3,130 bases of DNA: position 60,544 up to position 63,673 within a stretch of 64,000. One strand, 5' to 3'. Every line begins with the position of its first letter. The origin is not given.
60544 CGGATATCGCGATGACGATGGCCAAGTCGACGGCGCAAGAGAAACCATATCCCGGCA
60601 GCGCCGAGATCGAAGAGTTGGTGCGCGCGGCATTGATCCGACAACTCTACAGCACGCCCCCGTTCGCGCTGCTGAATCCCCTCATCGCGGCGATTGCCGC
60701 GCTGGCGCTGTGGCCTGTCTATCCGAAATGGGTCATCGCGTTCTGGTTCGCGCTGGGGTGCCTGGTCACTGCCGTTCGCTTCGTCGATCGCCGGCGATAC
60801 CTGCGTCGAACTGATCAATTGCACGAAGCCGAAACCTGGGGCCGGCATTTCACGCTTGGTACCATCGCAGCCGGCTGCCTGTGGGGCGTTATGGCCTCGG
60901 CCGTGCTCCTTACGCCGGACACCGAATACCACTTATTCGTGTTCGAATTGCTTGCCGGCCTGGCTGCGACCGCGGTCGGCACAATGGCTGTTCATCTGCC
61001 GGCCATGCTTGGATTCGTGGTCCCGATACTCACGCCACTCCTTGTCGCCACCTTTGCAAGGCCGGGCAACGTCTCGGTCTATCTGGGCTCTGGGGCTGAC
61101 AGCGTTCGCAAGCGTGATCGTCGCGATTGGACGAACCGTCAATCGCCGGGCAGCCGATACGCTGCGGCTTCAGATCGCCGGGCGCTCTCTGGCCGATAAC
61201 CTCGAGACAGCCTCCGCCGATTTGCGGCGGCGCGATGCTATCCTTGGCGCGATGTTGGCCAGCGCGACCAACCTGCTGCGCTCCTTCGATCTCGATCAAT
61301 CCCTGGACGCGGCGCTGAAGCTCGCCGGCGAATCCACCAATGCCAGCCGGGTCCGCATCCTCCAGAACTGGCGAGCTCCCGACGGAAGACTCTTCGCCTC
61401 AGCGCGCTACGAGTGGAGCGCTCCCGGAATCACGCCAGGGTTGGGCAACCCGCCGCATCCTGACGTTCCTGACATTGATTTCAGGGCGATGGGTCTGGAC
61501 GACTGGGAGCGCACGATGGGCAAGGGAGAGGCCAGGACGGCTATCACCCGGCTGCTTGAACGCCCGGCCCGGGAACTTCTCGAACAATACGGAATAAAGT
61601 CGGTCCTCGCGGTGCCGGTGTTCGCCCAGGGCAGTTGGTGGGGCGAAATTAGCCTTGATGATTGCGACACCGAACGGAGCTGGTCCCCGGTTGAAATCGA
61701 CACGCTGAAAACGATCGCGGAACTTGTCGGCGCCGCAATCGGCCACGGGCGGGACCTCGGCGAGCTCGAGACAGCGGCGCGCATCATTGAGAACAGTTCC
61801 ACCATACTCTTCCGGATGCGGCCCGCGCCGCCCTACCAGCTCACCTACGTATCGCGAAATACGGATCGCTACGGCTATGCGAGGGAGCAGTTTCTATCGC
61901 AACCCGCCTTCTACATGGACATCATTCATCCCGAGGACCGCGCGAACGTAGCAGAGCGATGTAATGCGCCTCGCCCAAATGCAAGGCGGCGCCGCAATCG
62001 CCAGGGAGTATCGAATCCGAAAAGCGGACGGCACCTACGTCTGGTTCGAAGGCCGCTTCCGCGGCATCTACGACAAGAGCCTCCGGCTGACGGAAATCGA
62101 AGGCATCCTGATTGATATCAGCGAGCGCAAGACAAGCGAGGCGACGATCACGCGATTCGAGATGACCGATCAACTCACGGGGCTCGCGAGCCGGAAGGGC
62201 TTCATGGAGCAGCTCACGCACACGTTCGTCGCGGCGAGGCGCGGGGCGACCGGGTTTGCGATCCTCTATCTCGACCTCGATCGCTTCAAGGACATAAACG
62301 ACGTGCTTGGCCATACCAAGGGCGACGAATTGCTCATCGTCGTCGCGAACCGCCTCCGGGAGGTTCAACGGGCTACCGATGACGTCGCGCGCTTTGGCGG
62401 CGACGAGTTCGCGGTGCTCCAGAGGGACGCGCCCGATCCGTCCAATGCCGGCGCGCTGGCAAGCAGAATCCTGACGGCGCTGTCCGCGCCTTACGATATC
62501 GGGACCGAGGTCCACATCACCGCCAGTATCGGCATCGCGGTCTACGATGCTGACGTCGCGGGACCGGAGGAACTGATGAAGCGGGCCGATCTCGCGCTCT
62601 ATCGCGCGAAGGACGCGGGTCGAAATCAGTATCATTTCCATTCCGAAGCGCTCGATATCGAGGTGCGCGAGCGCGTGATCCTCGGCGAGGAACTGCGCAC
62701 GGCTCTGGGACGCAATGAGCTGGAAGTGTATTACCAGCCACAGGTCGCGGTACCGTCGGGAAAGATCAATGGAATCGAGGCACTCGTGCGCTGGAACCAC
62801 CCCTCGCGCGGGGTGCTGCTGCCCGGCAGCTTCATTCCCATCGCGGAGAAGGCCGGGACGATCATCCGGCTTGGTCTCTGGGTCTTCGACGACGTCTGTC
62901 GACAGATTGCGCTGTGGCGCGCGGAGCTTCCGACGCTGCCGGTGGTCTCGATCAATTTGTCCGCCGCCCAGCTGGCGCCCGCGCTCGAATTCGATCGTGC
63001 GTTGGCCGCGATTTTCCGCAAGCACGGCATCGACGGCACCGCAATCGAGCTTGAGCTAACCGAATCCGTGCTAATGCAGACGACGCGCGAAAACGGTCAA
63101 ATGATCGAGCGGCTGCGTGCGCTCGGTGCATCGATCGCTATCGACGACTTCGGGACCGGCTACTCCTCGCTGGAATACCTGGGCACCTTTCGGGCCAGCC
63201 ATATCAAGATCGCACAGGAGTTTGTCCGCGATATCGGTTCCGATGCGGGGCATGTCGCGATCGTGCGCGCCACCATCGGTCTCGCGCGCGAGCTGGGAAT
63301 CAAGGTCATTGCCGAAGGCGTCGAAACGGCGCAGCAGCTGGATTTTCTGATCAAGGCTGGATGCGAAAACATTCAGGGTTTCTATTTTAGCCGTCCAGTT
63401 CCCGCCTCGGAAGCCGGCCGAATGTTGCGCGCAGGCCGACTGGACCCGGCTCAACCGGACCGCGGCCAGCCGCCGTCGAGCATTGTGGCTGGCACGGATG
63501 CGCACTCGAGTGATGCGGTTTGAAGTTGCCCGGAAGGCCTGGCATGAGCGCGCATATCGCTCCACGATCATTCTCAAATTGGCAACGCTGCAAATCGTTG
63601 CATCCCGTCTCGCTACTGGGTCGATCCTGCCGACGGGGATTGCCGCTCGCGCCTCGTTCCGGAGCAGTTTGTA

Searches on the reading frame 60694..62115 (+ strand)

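Call 61: search_protein_families(library=pfam, proteins=[window:60694-62115:+], max_evalue=0.001)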
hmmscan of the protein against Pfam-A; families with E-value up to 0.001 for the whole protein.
window:60694-62115:+ (473 aa): 2 families
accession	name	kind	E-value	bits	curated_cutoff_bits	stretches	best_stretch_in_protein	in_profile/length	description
PF01590.32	GAF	-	7.7e-13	49.6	22.4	1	199-349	1-133/133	GAF domain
PF08447.18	PAS_3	-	0.00022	21.9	25.6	1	385-421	3-40/89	PAS fold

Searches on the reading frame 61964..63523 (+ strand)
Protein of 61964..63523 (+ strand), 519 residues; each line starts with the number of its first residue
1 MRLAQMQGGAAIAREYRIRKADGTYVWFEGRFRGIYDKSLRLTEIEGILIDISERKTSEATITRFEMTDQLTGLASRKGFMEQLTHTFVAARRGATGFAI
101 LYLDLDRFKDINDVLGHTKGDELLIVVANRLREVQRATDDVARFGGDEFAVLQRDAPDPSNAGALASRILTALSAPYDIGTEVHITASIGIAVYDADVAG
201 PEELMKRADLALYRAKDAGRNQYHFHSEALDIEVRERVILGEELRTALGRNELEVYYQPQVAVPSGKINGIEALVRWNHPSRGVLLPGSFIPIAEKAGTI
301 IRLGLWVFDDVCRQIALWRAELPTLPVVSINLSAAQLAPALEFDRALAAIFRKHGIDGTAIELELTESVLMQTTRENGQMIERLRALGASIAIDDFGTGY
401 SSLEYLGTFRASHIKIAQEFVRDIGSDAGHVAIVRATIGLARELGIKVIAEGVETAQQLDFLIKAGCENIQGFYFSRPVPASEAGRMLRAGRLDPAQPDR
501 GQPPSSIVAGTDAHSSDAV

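Call 61: search_protein_families(library=pfam, proteins=[window:61964-63523:+], max_evalue=0.001)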
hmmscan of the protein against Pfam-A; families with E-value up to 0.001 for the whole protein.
window:61964-63523:+ (519 aa): 3 families
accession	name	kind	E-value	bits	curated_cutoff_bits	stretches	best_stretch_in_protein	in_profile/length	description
PF00563.25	EAL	-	5.7e-72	242.3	31.3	1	242-478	2-236/236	EAL domain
PF00990.26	GGDEF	-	6.5e-43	146.7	23.8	1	67-222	2-161/161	Diguanylate cyclase, GGDEF domain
PF08447.18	PAS_3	-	9.6e-07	29.4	25.6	1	7-48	47-88/89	PAS fold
